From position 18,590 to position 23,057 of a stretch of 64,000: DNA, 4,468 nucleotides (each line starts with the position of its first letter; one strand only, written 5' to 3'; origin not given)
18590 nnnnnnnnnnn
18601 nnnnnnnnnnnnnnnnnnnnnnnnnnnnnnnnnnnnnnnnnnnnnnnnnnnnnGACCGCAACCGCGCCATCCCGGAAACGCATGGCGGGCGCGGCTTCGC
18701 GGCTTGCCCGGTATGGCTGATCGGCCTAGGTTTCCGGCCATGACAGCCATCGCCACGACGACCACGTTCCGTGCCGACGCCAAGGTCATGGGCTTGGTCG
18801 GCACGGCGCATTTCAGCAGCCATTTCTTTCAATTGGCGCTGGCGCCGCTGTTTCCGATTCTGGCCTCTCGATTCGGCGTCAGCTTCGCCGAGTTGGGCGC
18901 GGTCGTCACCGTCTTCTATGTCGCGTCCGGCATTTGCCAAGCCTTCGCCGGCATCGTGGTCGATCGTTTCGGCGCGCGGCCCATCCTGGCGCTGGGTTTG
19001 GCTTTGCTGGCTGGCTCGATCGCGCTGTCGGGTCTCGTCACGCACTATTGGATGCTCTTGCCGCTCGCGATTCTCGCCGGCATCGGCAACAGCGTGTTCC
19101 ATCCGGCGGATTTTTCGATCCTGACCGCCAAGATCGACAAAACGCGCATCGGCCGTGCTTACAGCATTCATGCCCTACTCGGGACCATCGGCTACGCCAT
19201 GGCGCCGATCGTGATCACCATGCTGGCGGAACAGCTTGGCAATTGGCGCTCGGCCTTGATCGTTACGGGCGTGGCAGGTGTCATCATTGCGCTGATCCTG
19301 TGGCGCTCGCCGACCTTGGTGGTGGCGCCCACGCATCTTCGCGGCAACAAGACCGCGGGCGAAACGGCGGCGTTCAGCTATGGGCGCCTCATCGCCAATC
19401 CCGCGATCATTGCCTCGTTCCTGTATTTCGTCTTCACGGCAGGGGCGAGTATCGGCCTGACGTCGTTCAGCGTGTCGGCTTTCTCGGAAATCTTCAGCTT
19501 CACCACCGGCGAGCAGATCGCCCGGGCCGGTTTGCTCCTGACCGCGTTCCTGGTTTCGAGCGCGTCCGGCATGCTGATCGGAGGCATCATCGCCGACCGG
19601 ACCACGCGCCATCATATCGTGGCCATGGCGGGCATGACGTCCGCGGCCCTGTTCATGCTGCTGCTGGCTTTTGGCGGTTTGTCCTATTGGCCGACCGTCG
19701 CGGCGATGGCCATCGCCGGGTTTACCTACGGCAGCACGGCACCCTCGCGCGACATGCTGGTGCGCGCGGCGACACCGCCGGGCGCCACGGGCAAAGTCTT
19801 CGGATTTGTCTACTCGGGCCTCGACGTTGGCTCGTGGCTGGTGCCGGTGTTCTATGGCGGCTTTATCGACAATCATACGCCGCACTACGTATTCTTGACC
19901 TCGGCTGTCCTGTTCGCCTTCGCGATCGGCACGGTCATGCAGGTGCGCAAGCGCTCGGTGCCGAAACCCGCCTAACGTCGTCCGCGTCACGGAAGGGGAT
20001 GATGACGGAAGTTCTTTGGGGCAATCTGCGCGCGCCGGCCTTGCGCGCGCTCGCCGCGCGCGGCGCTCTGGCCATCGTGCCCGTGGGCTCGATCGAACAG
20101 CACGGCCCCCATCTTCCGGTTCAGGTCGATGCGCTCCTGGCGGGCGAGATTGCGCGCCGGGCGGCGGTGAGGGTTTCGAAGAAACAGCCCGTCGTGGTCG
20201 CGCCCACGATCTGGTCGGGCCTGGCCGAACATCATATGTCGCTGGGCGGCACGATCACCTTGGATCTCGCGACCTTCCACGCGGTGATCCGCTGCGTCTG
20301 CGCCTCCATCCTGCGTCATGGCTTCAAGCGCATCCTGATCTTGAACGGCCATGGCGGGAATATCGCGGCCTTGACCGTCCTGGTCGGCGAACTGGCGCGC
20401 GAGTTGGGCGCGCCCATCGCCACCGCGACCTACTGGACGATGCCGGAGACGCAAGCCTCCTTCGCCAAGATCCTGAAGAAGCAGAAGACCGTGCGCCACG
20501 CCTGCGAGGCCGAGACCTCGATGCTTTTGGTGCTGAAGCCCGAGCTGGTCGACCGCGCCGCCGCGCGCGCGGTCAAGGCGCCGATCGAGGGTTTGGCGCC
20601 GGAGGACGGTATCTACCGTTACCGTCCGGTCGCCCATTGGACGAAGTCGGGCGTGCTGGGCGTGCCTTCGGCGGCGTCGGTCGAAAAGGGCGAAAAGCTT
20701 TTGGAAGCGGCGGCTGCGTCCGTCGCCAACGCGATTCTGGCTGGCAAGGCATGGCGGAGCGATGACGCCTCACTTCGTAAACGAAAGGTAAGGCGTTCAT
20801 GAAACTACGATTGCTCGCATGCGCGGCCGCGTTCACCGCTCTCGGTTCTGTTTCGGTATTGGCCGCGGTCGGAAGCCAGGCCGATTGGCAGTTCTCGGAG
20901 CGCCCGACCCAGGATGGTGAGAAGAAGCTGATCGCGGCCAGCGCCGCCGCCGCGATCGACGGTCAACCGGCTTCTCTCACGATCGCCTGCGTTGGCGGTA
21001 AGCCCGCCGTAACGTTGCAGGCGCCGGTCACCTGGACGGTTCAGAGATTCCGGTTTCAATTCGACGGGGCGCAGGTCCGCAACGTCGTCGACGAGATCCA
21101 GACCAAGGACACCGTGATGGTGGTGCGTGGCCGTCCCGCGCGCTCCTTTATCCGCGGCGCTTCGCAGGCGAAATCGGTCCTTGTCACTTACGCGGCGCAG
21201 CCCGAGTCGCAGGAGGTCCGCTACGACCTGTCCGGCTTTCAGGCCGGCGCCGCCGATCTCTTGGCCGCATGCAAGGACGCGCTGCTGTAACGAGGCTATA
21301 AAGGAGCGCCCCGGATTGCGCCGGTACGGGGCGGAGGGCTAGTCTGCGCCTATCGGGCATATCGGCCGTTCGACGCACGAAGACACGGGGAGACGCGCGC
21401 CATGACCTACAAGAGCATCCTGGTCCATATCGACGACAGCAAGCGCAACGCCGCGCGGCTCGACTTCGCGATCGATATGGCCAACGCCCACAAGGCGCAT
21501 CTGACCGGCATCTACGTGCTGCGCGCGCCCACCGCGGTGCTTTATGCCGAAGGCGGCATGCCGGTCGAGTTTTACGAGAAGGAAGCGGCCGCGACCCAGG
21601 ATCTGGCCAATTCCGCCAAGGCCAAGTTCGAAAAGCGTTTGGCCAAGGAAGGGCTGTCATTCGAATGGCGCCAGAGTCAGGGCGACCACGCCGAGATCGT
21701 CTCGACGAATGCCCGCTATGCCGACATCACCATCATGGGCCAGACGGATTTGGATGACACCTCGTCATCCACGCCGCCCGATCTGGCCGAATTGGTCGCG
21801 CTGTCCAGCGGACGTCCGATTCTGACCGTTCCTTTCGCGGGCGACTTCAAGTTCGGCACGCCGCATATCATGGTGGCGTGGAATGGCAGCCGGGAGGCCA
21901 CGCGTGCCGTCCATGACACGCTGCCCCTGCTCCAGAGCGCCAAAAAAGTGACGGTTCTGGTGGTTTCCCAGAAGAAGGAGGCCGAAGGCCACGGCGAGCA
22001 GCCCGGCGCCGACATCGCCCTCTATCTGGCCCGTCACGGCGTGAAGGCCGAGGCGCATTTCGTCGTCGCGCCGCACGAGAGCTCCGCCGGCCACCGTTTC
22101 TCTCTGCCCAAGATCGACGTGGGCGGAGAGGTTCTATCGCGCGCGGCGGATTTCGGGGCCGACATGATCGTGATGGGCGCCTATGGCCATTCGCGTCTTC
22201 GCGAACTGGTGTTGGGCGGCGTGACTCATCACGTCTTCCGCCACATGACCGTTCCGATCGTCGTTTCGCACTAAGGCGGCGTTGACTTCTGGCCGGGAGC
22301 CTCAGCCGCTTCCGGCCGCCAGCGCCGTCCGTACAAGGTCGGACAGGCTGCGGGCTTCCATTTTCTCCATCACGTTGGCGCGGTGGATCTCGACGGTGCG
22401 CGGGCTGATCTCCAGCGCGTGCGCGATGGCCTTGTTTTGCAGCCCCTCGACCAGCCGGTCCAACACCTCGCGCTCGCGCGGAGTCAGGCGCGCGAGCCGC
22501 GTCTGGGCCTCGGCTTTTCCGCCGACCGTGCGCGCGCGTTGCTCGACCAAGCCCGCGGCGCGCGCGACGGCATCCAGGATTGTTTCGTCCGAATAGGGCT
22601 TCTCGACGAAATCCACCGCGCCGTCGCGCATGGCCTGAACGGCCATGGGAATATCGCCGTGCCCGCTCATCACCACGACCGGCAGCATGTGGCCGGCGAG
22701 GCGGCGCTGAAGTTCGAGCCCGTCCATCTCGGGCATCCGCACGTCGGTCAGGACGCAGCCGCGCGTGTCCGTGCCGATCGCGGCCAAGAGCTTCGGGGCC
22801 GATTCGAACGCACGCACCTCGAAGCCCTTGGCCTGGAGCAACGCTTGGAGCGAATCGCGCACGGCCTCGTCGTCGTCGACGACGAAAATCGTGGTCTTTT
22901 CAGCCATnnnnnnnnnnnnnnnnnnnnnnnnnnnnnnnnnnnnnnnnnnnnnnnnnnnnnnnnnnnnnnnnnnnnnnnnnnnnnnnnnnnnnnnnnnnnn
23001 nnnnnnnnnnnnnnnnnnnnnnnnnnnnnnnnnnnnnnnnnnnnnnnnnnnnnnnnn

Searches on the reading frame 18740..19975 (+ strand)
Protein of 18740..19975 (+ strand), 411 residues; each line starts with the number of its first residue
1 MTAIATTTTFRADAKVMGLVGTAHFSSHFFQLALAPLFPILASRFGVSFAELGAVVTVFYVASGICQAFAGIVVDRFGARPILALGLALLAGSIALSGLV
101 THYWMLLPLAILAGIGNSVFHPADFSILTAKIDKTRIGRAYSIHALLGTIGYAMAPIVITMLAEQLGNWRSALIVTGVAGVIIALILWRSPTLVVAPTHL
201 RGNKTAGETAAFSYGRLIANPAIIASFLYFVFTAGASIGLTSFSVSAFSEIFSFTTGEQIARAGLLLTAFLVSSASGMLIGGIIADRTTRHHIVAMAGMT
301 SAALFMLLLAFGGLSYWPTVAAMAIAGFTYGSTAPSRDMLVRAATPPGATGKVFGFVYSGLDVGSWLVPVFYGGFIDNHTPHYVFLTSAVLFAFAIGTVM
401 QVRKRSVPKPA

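Call 19: search_protein_families(library=pfam, proteins=[window:18740-19975:+], max_evalue=0.00001)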
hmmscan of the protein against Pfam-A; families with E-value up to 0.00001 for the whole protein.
window:18740-19975:+ (411 aa): 1 family
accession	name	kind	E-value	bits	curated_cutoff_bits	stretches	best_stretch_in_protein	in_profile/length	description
PF07690.21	MFS_1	-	5.1e-45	154.3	33.4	2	22-255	3-235/347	Major Facilitator Superfamily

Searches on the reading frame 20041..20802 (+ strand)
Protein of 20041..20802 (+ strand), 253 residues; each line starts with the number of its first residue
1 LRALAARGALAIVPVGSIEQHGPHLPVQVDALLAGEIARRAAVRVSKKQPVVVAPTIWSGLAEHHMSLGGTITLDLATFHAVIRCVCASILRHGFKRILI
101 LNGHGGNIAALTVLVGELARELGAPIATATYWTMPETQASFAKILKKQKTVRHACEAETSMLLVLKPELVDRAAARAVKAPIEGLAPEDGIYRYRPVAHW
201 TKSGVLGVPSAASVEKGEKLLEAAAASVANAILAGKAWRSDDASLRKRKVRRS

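Call 19: search_protein_families(library=pfam, proteins=[window:20041-20802:+], max_evalue=0.00001)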
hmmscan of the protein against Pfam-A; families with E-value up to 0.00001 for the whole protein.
window:20041-20802:+ (253 aa): 1 family
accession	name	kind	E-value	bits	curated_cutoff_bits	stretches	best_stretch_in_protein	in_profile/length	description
PF02633.19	Creatininase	-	1.3e-64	218.4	31.3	1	3-232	10-238/238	Creatinine amidohydrolase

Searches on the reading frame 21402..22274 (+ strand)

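Call 19: search_protein_families(library=pfam, proteins=[window:21402-22274:+], max_evalue=0.00001)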
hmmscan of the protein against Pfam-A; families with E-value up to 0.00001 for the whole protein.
window:21402-22274:+ (290 aa): 1 family
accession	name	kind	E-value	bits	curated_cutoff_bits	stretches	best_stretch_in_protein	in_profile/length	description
PF00582.32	Usp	-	1.6e-20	74.5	24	2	155-288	4-139/141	Universal stress protein family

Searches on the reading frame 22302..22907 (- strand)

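Call 20: search_protein_families(library=pfam, proteins=[window:22302-22907:-], max_evalue=0.00001)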
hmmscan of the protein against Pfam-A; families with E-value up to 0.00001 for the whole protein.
window:22302-22907:- (201 aa): 3 families
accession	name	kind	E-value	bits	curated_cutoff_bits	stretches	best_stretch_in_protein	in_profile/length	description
PF00072.30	Response_reg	-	5.1e-28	97.9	30.2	1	7-114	1-110/111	Response regulator receiver domain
PF00196.25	GerE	-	5.1e-22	77.7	23.5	1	140-195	2-57/57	Bacterial regulatory proteins, luxR family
PF08281.18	Sigma70_r4_2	-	6.2e-07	29.4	25.7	1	133-183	3-54/54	Sigma-70, region 4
